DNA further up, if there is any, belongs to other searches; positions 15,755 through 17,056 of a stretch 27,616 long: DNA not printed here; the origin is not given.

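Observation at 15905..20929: Minimal Tad/Epd-like type IV filament module headed by its own TFB (TFIIB) paralog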

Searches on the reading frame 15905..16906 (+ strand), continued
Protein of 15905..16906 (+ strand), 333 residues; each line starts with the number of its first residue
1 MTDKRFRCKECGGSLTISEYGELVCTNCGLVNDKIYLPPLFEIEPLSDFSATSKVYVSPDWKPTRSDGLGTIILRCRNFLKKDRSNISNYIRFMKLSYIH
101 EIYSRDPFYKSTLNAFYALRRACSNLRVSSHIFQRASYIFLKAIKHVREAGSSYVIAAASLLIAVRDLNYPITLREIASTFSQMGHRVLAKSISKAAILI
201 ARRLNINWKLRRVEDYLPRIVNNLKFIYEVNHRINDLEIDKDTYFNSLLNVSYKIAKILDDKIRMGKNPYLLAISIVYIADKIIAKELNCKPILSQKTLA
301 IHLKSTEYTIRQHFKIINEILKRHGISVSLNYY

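Call 79: list_cluster_members(proteins=[P0179, P0254, P0270, P0155, P0156, P0152, P0153, P0154, P0204, P0196])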
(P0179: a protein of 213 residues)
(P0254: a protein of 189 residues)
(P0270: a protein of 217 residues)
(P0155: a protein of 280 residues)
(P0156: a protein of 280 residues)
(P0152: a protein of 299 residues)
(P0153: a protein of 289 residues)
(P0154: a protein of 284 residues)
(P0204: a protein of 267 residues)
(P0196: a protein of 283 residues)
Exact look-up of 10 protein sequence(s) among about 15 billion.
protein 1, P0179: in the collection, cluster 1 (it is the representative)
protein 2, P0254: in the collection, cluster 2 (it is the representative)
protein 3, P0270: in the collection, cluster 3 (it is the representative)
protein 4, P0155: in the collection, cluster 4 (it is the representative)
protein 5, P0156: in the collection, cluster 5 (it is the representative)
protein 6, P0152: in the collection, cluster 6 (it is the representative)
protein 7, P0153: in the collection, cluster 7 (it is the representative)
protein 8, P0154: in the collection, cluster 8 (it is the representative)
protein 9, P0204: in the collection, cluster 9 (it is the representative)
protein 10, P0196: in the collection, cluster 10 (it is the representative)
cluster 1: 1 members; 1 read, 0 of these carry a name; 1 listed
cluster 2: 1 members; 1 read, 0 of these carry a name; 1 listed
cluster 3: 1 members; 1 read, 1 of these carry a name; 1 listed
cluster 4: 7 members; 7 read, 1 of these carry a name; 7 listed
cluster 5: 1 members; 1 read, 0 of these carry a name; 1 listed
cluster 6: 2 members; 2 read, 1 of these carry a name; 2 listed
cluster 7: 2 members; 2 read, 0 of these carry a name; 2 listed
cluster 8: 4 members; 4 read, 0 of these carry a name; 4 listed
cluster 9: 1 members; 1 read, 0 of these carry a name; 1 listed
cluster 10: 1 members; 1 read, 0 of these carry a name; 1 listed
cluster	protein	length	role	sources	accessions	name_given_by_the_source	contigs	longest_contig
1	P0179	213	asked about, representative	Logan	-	-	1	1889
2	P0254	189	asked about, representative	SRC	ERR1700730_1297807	-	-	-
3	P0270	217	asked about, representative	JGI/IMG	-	transcription initiation factor TFIIB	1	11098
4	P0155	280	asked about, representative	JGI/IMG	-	-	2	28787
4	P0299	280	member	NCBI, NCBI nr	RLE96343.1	MAG: hypothetical protein DRJ57_05655 [Thermoprotei archaeon]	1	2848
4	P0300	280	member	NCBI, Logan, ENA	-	-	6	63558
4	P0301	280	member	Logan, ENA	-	-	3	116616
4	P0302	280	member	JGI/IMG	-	-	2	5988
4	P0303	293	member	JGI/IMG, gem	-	-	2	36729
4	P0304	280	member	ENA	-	-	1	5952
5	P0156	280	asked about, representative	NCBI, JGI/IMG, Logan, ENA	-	-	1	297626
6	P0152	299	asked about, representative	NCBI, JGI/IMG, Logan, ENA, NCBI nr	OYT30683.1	MAG: hypothetical protein B6U94_05935 [Thermofilum sp. ex4484_79]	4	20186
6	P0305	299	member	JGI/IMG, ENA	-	-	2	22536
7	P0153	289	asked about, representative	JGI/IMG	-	-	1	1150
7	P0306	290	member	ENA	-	-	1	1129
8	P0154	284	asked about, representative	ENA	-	-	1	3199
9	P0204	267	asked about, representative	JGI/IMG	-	-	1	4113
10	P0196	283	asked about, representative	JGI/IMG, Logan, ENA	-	-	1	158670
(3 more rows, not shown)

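Call 90: find_encoding_contigs(protein=P0136, flank=7000, max_places=3)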
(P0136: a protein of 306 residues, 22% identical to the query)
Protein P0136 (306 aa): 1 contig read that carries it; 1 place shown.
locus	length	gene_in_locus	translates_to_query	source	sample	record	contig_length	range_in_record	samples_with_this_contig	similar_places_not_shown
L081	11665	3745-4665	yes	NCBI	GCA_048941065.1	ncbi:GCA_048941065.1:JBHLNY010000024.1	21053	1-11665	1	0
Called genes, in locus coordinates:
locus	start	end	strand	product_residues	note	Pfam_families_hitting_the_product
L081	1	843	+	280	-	PF03030:H_PPase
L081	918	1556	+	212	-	-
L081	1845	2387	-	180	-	PF00025:Arf, PF00071:Ras, PF04670:Gtr1_RagA, PF08477:Roc, PF09439:SRPRB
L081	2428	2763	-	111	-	PF01022:HTH_5, PF12802:MarR_2 (weak)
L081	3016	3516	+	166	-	PF13404:HTH_AsnC-type, PF13412:HTH_24, PF01037:AsnC_trans_reg (weak)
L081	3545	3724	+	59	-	-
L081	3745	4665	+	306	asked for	PF00382:TFIIB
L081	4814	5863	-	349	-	PF01544:CorA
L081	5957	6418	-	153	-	PF00582:Usp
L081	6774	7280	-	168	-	-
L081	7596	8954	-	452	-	PF06050:HGD-D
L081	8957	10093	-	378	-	PF06050:HGD-D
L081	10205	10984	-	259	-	PF01869:BcrAD_BadFG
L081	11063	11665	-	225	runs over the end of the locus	PF01988:VIT1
